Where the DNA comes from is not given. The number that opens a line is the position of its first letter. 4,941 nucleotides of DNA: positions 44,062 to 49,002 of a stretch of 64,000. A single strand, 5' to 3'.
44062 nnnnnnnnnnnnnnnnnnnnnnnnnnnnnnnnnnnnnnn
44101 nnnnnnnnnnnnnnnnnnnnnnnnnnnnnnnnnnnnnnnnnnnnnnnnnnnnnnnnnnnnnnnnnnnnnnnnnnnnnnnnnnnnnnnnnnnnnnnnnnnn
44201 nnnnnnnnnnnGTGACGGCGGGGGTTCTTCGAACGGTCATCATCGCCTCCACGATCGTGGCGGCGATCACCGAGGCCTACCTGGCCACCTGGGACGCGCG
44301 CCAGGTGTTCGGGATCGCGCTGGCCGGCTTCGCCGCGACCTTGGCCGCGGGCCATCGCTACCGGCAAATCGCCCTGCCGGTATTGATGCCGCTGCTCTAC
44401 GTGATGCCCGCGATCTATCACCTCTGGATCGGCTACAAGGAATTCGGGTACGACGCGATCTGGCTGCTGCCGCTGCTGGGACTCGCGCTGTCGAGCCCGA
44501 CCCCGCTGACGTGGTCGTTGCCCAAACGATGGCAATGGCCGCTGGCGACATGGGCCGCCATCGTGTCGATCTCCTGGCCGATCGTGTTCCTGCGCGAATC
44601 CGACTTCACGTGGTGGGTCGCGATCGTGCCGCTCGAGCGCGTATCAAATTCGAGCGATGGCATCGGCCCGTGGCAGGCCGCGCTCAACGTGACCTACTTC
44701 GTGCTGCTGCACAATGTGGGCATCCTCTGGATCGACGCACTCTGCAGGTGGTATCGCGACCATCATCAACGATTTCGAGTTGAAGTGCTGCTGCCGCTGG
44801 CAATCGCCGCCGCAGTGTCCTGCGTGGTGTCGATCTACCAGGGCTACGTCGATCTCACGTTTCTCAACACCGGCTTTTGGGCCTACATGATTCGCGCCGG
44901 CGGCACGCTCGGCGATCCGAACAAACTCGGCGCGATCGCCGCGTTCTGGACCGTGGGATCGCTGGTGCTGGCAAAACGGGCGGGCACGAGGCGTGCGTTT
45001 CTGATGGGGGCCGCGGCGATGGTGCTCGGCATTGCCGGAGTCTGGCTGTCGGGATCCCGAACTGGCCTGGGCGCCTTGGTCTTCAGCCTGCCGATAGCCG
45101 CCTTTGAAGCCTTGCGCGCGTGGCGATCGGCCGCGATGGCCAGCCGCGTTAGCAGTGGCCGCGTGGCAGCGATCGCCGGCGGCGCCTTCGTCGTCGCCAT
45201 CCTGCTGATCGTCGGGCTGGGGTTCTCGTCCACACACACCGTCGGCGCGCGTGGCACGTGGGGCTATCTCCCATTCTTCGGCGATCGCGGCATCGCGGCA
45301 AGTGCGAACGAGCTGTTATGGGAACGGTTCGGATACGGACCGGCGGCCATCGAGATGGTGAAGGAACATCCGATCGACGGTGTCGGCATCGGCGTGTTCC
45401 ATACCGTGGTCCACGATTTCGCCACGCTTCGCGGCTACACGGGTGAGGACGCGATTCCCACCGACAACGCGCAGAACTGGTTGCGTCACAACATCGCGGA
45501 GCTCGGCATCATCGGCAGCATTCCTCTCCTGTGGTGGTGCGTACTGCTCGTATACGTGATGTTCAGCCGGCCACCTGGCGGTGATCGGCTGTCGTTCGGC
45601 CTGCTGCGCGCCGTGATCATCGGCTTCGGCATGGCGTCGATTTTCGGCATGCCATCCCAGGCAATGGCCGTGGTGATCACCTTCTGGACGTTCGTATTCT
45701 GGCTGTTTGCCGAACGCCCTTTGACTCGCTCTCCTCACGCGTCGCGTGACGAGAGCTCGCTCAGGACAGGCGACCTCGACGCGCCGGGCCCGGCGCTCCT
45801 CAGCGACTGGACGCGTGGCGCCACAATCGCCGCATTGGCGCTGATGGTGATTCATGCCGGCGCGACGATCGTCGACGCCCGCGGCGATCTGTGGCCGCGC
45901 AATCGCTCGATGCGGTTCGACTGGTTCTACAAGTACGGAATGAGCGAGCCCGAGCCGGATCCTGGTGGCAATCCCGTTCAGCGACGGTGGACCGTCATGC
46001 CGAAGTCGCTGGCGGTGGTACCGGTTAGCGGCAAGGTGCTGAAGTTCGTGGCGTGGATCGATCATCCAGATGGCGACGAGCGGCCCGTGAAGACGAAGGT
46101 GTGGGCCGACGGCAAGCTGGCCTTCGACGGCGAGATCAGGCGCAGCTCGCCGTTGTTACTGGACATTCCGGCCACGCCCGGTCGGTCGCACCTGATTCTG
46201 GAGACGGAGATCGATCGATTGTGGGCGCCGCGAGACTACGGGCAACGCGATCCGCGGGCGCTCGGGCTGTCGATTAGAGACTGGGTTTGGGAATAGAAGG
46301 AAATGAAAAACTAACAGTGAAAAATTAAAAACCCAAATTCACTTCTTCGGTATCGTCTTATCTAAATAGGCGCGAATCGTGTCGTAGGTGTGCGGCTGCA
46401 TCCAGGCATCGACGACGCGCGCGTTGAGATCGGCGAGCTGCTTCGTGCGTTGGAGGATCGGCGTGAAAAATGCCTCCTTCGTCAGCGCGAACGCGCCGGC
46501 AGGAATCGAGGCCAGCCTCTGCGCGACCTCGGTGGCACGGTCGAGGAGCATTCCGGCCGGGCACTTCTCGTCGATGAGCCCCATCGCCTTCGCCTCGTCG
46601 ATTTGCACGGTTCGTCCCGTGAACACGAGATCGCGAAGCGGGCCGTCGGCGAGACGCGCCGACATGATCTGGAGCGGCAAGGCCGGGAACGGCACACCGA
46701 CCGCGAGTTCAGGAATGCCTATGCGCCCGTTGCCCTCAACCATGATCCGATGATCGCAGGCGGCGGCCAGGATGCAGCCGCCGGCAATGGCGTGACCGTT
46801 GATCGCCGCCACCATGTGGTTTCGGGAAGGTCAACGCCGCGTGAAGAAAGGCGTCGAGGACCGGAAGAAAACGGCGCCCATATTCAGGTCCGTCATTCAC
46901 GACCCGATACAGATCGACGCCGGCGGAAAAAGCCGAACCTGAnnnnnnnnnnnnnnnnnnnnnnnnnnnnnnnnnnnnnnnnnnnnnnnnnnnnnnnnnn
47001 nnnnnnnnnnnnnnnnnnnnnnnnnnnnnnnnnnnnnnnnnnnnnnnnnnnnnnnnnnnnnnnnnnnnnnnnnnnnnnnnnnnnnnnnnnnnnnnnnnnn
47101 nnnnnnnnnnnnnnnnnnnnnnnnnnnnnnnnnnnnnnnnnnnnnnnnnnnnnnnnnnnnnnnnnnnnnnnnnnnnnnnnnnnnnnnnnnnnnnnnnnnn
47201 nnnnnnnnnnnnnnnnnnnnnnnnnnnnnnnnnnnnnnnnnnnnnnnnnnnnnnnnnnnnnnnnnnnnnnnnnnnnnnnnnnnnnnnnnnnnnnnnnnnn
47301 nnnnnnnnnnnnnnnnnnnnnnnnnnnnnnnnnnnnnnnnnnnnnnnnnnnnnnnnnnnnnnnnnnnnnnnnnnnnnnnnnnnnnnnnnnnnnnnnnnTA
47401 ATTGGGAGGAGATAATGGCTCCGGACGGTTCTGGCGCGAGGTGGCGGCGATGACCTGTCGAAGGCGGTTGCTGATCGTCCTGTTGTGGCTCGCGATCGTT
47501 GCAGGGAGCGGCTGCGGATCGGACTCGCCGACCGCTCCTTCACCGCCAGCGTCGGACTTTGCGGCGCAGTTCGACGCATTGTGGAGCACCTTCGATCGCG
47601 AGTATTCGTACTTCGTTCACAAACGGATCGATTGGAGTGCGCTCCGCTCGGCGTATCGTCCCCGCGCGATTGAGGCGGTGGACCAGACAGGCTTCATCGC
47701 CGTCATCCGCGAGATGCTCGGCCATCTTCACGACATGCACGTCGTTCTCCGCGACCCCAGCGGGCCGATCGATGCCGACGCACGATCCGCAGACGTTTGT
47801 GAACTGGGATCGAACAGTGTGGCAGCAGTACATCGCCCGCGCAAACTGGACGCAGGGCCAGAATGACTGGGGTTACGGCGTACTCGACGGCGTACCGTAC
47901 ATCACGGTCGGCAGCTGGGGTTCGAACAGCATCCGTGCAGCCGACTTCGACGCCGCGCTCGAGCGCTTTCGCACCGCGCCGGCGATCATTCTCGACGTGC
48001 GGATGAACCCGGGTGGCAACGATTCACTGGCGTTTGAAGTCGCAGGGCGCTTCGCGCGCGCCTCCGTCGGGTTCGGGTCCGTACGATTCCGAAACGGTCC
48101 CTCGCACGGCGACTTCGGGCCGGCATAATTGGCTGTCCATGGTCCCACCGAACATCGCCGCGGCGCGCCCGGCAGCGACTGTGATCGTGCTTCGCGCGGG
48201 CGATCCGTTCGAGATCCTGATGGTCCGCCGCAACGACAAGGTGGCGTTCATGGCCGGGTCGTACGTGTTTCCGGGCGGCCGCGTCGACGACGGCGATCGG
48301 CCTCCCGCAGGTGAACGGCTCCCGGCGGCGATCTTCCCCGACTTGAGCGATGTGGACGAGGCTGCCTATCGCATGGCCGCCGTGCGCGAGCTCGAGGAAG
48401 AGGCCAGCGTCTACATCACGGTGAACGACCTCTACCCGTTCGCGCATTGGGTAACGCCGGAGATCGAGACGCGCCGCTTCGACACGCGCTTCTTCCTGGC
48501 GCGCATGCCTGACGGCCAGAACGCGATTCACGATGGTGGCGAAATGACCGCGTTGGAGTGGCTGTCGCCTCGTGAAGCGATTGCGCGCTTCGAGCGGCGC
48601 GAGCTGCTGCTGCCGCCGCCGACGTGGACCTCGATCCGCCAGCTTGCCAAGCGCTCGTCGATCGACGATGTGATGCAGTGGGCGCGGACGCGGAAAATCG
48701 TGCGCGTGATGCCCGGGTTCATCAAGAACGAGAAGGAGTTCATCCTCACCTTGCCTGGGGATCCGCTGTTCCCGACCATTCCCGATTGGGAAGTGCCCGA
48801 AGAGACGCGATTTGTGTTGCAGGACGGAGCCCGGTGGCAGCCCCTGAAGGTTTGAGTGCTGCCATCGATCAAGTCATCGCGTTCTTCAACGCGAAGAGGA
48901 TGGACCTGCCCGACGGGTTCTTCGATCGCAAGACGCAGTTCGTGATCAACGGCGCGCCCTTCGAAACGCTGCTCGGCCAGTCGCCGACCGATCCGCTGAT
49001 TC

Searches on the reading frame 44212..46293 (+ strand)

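Call 32: search_protein_families(library=pfam, proteins=[window:44212-46293:+], max_evalue=0.00001)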
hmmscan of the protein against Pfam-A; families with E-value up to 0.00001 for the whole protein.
window:44212-46293:+ (694 aa): 1 family
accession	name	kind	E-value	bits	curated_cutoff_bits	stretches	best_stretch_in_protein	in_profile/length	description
PF04932.20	Wzy_C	-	1.6e-07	31.6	31.7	1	268-437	1-146/149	O-Antigen ligase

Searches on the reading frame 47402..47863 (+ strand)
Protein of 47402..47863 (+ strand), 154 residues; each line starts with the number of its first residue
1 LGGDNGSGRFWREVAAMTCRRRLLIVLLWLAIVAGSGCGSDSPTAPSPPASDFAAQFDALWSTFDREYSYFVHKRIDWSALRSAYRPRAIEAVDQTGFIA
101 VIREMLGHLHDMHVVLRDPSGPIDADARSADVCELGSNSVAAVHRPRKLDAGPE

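Call 29: search_protein_families(library=pfam, proteins=[window:47402-47863:+], max_evalue=0.00001)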
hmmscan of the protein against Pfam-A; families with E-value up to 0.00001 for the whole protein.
window:47402-47863:+ (154 aa): 1 family
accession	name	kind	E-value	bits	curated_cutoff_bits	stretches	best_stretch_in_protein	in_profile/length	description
PF14684.11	Tricorn_C1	-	7.4e-10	39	24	1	50-107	2-59/59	Tricorn protease C1 domain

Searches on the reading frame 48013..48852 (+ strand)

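Call 29: search_protein_families(library=pfam, proteins=[window:48013-48852:+], max_evalue=0.00001)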
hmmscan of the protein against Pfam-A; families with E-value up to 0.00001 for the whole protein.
window:48013-48852:+ (280 aa): 1 family
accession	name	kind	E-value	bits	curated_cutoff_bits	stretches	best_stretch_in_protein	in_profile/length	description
PF00293.34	NUDIX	-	1.2e-13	51.7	21.1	1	52-191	3-119/134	NUDIX domain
